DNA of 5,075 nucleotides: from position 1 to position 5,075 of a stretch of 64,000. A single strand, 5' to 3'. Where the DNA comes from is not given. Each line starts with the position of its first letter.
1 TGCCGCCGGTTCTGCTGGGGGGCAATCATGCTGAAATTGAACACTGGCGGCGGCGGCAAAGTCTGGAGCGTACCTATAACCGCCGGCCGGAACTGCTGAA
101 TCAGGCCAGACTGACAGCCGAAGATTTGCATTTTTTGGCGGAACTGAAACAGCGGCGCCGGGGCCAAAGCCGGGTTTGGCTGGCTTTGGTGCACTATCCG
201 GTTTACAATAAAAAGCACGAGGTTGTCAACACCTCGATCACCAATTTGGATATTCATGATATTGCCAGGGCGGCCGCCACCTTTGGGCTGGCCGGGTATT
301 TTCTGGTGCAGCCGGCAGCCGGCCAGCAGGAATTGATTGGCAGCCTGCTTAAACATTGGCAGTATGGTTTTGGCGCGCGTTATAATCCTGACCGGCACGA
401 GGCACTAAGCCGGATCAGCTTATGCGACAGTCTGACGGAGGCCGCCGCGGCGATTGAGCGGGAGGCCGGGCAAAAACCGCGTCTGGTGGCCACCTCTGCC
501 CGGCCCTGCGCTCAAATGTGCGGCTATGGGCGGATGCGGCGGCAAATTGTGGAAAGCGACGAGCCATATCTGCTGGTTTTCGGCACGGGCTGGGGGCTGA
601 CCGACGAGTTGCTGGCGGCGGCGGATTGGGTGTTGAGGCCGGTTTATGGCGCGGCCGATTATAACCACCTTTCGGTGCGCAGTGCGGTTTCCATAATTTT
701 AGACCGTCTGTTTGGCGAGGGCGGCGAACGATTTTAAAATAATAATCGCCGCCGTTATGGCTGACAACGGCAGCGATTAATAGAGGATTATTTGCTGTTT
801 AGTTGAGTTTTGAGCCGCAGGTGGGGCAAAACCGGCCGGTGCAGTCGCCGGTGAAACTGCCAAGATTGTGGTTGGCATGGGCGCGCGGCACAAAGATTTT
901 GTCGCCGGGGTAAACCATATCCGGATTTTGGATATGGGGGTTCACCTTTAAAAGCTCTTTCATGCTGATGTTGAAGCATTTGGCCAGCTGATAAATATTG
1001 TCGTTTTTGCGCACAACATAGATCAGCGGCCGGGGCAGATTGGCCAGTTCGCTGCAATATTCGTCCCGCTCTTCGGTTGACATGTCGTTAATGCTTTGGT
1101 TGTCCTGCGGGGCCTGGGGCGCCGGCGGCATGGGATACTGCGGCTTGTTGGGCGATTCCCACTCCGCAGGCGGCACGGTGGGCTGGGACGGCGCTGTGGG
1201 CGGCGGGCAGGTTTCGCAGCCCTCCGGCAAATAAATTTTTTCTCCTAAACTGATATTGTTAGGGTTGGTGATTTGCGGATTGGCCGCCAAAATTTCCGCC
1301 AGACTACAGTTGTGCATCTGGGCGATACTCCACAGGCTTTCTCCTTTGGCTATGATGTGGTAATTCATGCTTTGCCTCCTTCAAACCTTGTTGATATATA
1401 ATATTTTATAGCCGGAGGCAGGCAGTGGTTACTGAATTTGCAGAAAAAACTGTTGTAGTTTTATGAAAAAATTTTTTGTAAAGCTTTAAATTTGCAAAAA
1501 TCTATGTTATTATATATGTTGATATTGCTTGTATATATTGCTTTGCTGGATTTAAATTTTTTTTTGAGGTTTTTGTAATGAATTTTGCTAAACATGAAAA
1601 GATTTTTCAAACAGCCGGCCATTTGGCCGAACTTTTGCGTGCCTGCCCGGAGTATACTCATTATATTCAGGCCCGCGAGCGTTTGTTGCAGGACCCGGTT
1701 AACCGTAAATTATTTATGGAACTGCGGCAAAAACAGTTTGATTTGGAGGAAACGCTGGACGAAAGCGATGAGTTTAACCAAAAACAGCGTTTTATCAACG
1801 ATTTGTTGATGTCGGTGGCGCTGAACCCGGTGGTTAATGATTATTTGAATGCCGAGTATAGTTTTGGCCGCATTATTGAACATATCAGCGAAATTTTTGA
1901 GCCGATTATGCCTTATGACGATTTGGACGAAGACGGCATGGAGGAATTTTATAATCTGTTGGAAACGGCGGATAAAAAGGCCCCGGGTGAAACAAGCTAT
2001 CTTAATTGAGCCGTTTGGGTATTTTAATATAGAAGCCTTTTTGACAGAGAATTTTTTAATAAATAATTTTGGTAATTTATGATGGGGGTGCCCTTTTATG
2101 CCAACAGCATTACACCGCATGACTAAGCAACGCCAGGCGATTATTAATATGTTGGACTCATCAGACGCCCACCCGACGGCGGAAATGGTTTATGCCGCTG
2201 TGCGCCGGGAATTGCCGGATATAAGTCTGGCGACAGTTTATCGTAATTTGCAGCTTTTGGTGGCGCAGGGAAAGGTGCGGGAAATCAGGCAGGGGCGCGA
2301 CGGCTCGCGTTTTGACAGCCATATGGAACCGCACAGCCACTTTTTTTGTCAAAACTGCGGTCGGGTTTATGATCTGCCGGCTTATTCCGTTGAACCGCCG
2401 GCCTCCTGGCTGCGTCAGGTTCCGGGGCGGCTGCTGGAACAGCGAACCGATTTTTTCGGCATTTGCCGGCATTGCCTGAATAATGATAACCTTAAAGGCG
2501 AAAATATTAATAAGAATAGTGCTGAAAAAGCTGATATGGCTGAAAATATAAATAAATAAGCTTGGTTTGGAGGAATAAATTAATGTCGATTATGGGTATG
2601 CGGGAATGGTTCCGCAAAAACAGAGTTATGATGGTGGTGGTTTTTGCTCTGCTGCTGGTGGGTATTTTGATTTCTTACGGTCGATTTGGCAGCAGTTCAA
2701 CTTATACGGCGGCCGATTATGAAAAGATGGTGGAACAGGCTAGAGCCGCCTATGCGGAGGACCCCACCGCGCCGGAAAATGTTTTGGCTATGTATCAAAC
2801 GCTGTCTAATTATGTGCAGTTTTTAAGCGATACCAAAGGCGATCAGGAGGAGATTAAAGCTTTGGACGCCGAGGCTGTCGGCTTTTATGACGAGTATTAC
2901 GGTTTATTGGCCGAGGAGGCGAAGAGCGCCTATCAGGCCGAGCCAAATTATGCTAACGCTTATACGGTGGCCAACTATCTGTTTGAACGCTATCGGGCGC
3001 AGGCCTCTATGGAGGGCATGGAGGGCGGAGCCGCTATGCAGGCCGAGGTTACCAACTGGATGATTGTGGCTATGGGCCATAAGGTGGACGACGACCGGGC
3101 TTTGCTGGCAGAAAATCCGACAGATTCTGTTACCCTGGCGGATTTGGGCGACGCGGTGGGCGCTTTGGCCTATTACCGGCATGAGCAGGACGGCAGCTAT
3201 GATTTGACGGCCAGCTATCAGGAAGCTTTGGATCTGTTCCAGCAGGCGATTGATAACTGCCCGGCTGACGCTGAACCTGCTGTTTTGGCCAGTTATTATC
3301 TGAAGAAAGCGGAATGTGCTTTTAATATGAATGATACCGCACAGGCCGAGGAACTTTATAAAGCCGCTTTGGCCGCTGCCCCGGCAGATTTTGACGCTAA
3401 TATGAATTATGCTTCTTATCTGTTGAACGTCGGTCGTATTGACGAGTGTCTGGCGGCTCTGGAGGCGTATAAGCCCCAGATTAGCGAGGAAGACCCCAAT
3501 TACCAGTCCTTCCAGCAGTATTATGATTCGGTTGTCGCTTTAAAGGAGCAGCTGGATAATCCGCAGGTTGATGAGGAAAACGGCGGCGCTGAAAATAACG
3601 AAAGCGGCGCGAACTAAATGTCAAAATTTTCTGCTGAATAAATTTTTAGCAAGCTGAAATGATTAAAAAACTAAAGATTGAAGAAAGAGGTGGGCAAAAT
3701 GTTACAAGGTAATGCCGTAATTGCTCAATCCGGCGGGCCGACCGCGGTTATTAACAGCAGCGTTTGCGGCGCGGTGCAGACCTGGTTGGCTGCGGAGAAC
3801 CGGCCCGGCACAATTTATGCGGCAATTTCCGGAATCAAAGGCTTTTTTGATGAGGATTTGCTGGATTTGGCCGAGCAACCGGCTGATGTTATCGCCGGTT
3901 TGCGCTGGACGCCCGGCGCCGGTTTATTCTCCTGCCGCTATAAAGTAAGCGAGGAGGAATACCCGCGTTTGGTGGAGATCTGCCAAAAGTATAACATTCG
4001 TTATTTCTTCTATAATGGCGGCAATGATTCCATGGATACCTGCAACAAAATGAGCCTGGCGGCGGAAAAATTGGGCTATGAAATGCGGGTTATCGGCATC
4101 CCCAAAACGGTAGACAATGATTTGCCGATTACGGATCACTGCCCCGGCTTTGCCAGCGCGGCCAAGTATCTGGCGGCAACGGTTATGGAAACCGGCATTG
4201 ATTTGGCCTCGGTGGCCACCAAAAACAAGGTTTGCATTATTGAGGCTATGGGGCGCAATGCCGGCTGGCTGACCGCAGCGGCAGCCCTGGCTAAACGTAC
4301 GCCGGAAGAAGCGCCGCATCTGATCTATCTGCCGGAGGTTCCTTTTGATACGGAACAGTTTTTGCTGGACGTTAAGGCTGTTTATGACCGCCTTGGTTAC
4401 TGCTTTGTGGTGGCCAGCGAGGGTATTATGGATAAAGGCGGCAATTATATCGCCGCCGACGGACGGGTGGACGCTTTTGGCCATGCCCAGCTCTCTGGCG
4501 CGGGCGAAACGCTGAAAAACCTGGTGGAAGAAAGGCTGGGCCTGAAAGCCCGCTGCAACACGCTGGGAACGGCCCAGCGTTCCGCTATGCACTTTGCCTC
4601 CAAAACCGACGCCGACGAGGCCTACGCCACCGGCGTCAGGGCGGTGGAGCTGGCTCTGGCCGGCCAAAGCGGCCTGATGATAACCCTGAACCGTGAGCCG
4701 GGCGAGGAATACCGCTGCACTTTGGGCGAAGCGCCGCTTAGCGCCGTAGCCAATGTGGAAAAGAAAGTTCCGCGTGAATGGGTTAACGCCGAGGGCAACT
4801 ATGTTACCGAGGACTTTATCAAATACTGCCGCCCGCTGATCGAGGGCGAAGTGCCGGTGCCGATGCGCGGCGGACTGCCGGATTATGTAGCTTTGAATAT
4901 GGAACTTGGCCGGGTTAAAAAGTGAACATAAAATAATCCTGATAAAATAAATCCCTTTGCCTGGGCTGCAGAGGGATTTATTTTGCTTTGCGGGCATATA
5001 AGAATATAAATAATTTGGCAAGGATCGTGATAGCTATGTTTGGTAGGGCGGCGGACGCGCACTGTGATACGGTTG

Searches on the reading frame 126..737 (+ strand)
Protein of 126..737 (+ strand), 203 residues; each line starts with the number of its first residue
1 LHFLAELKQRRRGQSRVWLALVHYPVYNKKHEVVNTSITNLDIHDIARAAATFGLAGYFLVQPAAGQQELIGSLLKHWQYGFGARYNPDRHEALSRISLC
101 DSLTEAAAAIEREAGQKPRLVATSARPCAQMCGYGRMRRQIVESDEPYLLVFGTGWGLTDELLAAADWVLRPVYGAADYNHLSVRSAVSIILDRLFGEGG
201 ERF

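Call 45: search_protein_families(library=pfam, proteins=[window:126-737:+], max_evalue=0.000001)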
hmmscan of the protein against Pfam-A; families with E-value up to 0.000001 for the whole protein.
window:126-737:+ (203 aa): 1 family
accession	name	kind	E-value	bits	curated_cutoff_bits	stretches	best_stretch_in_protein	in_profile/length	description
PF09936.14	Methyltrn_RNA_4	-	2e-76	256.4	22.6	1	17-197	2-182/182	SAM-dependent RNA methyltransferase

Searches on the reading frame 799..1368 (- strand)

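Call 72: search_protein_families(library=pfam, proteins=[window:799-1368:-], max_evalue=0.00001)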
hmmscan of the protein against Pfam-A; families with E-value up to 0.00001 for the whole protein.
window:799-1368:- (189 aa): 2 families
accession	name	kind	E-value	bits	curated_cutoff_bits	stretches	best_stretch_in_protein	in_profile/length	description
PF01476.26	LysM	-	5e-24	84.4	20.9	2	117-161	1-43/43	LysM domain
PF23473.1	LysM3_LYK4_5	-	7.6e-07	29.6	29.3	0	115-161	3-47/48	LYK4/5 LysM3 domain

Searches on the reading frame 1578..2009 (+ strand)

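Call 45: search_protein_families(library=pfam, proteins=[window:1578-2009:+], max_evalue=0.000001)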
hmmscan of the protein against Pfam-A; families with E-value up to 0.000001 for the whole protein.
window:1578-2009:+ (143 aa): 1 family
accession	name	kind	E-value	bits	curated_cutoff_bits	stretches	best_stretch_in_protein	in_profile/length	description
PF06133.16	Com_YlbF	-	5.6e-17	62.6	23.9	1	9-107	1-100/105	Control of competence regulator ComK, YlbF/YmcA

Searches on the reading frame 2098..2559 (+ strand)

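Call 45: search_protein_families(library=pfam, proteins=[window:2098-2559:+], max_evalue=0.000001)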
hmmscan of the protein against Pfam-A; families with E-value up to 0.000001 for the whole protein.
window:2098-2559:+ (153 aa): 1 family
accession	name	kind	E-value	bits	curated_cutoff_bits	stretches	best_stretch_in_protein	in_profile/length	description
PF01475.25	FUR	-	2.2e-26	92.8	23.1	1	7-99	5-99/121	Ferric uptake regulator family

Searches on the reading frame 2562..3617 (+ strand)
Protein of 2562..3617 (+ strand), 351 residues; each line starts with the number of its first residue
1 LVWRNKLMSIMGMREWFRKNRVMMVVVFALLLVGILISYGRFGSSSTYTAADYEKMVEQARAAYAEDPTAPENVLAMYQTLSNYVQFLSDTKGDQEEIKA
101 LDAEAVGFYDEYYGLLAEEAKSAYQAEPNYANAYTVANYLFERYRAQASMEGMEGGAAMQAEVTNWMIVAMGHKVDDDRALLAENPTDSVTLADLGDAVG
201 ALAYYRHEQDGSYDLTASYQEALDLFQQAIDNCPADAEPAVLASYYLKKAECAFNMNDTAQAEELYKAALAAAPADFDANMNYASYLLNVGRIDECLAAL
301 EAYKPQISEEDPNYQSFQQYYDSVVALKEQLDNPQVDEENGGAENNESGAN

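Call 45: search_protein_families(library=pfam, proteins=[window:2562-3617:+], max_evalue=0.000001)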
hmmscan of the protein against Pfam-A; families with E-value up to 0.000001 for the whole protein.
window:2562-3617:+ (351 aa): 1 family
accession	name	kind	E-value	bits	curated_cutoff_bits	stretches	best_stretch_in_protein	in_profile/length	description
PF14559.12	TPR_19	-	2.7e-07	31.3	25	1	257-318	5-65/68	Tetratricopeptide repeat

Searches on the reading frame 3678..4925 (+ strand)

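Call 45: search_protein_families(library=pfam, proteins=[window:3678-4925:+], max_evalue=0.000001)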
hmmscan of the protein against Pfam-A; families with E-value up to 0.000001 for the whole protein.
window:3678-4925:+ (415 aa): 1 family
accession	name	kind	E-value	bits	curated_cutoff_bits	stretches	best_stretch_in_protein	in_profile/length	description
PF00365.25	PFK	-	3.2e-53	181.3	30.9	1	14-325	3-276/277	Phosphofructokinase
